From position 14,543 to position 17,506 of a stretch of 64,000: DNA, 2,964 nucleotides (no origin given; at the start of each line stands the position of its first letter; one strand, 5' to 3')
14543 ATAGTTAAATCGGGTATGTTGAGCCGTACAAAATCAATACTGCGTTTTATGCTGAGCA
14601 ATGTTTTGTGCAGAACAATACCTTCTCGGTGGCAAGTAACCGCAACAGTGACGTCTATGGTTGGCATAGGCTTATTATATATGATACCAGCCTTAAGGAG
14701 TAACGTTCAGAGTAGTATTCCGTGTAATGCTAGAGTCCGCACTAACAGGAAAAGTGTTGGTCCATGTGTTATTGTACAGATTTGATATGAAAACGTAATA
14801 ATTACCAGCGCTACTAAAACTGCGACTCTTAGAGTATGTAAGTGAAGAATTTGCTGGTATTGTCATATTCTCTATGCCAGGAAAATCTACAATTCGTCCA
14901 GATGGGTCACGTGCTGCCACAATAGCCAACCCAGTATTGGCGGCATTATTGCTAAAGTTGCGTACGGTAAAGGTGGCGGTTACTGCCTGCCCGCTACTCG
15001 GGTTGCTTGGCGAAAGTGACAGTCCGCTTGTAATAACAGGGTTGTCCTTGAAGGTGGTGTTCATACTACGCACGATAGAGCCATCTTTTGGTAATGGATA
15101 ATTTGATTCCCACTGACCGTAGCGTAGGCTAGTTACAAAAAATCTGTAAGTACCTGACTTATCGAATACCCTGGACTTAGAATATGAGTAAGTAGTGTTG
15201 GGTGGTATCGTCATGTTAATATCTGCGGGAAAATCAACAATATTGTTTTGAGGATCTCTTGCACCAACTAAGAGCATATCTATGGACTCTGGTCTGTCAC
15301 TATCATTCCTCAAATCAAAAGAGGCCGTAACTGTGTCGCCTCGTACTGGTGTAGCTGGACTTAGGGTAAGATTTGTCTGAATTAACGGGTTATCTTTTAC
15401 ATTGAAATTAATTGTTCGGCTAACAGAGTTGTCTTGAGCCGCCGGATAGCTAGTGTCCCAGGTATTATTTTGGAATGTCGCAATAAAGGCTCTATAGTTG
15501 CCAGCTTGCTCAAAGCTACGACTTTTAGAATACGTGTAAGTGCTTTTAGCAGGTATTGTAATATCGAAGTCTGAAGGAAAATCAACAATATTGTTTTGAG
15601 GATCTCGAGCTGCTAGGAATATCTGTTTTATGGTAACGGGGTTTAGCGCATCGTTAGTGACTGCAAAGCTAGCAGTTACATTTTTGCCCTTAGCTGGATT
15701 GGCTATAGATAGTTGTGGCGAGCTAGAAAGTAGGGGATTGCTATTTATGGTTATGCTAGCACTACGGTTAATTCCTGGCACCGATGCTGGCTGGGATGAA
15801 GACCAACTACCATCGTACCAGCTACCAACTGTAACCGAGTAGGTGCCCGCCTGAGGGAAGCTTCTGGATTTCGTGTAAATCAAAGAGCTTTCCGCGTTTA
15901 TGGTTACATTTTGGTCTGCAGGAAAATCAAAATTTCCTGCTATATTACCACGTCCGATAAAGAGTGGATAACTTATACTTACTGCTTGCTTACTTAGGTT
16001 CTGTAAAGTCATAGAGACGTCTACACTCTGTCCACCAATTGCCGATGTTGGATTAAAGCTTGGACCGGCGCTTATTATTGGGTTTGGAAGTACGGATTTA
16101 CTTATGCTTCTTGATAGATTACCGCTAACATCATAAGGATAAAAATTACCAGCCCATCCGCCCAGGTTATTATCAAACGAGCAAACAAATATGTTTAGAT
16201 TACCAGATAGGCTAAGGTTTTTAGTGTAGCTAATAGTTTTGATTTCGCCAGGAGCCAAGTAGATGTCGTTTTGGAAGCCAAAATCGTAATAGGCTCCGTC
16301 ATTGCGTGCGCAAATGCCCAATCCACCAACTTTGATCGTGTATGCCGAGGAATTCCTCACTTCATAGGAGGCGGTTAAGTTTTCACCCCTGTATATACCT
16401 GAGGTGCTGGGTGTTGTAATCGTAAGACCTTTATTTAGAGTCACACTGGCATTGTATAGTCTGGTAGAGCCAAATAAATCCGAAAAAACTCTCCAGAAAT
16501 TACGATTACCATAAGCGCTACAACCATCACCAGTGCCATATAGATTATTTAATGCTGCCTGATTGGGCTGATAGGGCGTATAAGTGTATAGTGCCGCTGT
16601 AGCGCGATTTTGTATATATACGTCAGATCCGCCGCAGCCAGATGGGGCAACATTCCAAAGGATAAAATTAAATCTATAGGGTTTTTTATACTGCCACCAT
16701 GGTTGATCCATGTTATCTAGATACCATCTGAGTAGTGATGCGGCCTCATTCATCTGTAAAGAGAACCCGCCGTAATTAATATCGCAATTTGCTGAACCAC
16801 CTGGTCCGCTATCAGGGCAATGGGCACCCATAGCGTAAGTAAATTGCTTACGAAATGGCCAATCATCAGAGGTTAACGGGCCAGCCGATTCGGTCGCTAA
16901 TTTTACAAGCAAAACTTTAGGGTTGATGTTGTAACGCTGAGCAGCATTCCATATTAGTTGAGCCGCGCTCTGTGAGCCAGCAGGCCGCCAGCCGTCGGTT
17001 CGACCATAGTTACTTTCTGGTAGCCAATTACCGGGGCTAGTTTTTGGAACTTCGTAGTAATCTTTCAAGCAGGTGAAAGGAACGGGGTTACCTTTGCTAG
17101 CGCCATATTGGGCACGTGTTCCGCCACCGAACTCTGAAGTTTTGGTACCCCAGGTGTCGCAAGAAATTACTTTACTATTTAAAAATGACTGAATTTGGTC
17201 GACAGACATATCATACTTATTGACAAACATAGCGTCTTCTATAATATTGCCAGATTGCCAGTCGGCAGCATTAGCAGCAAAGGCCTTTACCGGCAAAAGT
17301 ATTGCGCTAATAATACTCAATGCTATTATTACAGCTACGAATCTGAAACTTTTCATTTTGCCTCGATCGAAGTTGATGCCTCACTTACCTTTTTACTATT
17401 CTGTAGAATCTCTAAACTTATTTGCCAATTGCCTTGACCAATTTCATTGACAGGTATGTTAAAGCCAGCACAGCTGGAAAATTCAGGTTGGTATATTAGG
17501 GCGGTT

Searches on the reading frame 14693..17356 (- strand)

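Call 8: search_protein_families(library=pfam, proteins=[window:14693-17356:-], max_evalue=0.001)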
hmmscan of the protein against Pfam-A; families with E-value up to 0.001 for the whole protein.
window:14693-17356:- (887 aa): 0 families

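Call 23: search_protein_families(library=pfam, proteins=[window:14693-17356:-], max_evalue=0.01)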
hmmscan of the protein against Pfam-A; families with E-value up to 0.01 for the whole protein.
window:14693-17356:- (887 aa): 1 family
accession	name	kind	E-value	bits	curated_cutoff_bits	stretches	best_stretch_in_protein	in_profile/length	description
PF18079.6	AglB_L1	-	0.0055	17.2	23.6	0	711-741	16-46/87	Archaeal glycosylation protein B long peripheral domain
